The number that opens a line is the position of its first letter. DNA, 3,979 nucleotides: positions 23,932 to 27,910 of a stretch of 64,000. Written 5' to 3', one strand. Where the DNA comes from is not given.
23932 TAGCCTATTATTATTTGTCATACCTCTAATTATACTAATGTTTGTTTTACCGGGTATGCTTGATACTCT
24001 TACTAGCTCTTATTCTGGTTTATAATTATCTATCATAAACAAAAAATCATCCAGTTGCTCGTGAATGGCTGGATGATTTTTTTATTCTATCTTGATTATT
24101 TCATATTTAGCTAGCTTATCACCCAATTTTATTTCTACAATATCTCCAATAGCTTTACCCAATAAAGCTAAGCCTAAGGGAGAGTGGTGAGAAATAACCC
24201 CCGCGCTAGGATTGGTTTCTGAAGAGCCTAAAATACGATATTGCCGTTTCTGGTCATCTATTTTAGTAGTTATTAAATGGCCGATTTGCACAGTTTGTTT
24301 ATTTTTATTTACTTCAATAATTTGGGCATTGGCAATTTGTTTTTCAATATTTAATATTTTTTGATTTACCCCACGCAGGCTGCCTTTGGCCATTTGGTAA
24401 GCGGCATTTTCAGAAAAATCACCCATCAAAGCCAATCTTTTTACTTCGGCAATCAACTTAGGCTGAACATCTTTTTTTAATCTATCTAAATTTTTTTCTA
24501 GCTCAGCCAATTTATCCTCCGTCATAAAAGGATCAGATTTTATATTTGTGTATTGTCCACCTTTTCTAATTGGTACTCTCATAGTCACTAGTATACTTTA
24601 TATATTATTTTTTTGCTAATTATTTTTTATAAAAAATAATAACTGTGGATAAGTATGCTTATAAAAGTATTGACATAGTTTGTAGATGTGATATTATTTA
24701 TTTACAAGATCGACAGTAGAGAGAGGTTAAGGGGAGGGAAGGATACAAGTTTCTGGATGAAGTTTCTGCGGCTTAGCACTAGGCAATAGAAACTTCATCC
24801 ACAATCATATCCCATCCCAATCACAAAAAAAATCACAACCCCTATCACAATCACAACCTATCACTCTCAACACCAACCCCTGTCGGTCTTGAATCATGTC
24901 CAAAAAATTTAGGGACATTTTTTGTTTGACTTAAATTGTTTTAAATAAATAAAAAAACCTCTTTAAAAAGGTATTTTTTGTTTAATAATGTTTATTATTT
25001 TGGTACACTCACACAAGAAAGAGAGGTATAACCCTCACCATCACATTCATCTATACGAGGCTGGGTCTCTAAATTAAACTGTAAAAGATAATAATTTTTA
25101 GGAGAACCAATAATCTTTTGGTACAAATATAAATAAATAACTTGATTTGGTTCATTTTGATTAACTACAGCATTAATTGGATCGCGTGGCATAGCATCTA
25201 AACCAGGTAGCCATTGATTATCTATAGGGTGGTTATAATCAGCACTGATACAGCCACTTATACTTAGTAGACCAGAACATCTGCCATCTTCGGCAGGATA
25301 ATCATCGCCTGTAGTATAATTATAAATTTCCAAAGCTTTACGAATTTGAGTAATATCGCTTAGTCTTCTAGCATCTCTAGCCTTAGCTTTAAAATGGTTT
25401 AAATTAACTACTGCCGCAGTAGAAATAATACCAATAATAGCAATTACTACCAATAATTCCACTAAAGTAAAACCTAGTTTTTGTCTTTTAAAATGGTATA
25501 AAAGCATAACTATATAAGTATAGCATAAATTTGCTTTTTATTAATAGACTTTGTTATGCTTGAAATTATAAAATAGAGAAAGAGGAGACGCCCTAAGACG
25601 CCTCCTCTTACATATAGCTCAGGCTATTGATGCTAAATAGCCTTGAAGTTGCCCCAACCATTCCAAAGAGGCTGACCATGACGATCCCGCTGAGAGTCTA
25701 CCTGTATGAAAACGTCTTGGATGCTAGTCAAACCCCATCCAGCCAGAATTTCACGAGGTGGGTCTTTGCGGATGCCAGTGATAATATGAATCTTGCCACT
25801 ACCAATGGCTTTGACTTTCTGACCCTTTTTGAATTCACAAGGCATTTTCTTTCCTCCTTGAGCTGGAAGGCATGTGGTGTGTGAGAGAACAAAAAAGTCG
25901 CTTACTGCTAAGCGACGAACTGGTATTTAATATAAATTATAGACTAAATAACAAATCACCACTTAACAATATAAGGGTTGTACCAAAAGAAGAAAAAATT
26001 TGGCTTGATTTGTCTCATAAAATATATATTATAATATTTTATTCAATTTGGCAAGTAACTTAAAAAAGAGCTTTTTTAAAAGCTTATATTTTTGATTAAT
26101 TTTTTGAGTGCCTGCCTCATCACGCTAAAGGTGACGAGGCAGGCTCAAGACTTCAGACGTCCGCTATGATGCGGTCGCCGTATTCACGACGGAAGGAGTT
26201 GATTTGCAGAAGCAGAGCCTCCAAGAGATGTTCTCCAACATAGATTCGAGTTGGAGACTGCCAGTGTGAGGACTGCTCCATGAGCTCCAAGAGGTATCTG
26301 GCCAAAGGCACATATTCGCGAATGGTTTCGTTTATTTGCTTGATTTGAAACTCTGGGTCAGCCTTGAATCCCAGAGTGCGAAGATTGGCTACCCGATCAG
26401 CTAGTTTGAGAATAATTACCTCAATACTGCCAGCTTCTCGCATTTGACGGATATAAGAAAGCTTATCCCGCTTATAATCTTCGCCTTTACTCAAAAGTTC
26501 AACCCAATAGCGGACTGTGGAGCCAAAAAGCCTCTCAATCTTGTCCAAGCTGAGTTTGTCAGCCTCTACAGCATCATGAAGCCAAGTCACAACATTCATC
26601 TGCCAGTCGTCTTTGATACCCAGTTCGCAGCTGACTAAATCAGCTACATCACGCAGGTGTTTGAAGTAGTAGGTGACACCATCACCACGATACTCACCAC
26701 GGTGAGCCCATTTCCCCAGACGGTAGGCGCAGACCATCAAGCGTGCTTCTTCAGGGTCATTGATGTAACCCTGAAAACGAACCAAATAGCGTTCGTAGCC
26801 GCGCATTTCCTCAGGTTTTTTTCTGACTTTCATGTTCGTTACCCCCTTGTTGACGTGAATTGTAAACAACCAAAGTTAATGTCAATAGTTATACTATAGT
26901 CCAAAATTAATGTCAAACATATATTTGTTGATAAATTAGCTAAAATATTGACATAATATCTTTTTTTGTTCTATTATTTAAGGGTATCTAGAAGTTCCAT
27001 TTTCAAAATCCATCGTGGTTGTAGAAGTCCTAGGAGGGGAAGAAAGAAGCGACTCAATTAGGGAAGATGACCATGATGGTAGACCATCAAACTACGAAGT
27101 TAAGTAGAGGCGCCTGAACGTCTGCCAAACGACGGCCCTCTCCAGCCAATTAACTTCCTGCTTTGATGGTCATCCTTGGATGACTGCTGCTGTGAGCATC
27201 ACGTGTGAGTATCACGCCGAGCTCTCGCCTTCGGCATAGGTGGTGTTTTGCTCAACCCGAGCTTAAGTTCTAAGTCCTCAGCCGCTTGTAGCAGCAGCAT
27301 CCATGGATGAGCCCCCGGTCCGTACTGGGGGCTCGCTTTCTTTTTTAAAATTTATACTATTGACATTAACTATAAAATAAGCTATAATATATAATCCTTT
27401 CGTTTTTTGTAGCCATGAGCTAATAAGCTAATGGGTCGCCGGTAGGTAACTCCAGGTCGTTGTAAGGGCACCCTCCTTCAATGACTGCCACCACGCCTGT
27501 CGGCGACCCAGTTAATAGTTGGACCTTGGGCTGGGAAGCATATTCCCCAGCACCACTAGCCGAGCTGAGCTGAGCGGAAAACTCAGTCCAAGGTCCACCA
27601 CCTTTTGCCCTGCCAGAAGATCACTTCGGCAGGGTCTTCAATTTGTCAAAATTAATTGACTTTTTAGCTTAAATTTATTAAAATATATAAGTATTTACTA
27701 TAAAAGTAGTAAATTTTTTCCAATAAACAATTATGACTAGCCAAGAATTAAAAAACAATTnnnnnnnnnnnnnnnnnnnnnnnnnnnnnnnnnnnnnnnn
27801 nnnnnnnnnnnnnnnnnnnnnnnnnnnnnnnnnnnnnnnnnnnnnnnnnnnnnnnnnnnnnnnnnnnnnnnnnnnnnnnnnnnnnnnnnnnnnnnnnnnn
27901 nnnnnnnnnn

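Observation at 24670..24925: ORF-free GC-rich sRNA candidate with nested helices and a CA-rich tract of repeated AUCACA motifs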

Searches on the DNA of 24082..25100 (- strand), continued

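Call 74: search_dna_similar(query=window:24698-24925:+, collection=phages, mode=distant, max_evalue=0.01, max_rows=10)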
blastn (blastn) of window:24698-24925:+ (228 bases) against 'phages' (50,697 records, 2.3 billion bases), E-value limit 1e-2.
No match.

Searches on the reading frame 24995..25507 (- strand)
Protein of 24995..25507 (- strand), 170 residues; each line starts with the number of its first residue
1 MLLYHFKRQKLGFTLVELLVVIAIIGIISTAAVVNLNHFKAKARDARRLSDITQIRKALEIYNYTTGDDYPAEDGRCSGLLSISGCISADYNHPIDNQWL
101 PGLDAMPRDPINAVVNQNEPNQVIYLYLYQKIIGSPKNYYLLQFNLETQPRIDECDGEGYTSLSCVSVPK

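Call 13: search_protein_families(library=pfam, proteins=[window:24995-25507:-], max_evalue=0.01)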
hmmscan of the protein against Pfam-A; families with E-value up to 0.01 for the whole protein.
window:24995-25507:- (170 aa): 1 family
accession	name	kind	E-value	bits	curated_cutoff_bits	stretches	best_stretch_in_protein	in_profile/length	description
PF07963.17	N_methyl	-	1.7e-08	34.1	21.2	1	8-32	2-26/27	Prokaryotic N-terminal methylation motif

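Call 15: find_encoding_contigs(protein=window:24995-25507:-, flank=4000, max_places=10)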
Protein window:24995-25507:- (170 aa): 5 contigs read that carry it; 4 places shown.
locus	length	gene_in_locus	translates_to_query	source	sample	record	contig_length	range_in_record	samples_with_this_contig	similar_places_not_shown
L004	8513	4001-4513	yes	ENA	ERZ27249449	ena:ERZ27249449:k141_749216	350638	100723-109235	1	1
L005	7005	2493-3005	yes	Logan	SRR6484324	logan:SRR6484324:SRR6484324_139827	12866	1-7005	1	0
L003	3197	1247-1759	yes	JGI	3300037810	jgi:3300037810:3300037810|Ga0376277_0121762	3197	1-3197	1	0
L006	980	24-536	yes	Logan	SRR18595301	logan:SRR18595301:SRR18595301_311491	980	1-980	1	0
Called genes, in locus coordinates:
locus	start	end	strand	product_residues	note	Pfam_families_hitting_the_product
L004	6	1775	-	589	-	PF01411:tRNA-synt_2c, PF07973:tRNA_SAD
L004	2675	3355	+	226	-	PF13328:HD_4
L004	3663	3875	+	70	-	-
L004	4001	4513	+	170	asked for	PF07963:N_methyl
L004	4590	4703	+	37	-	-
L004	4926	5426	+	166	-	PF03449:GreA_GreB_N, PF01272:GreA_GreB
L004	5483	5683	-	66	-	-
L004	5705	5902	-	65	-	PF09360:zf-CDGSH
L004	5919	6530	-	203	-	-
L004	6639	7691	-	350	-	PF02540:NAD_synthase (faint), PF03054:tRNA_Me_trans, PF20259:tRNA_Me_trans_M, PF20258:tRNA_Me_trans_C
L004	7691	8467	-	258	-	PF00459:Inositol_P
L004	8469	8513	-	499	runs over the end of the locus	PF02885:Glycos_trans_3N (weak), PF00591:Glycos_transf_3, PF07831:PYNP_C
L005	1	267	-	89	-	?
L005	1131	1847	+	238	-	PF13328:HD_4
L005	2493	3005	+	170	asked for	PF07963:N_methyl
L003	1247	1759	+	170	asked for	PF07963:N_methyl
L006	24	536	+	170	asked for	PF07963:N_methyl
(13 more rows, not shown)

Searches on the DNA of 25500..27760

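Call 62: search_rna_families(source=window, start=25500, end=27760, threshold=evalue, max_evalue=1)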
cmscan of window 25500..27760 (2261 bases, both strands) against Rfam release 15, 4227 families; matches with E-value up to 1: 1.
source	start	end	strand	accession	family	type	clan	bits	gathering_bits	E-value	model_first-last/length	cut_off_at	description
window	25906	25968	-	RF04263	MIR2593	Gene; miRNA;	-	27.5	96.2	0.054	1-116/116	no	MIR2593 microRNA precursor family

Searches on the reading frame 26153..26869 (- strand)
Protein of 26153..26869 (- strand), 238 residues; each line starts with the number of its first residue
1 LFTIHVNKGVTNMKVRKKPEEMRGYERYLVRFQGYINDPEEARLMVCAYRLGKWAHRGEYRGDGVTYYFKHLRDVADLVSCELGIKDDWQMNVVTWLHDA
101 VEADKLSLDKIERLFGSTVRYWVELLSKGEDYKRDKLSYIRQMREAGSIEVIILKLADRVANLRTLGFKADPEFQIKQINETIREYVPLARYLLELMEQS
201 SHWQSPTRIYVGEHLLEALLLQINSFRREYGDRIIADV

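Call 13: search_protein_families(library=pfam, proteins=[window:26153-26869:-], max_evalue=0.01)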
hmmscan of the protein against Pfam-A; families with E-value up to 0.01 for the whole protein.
window:26153-26869:- (238 aa): 1 family
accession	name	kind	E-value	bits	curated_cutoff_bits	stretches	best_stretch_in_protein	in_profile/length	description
PF13328.12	HD_4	-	2.6e-09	37.4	27.2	1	50-191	3-151/156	HD domain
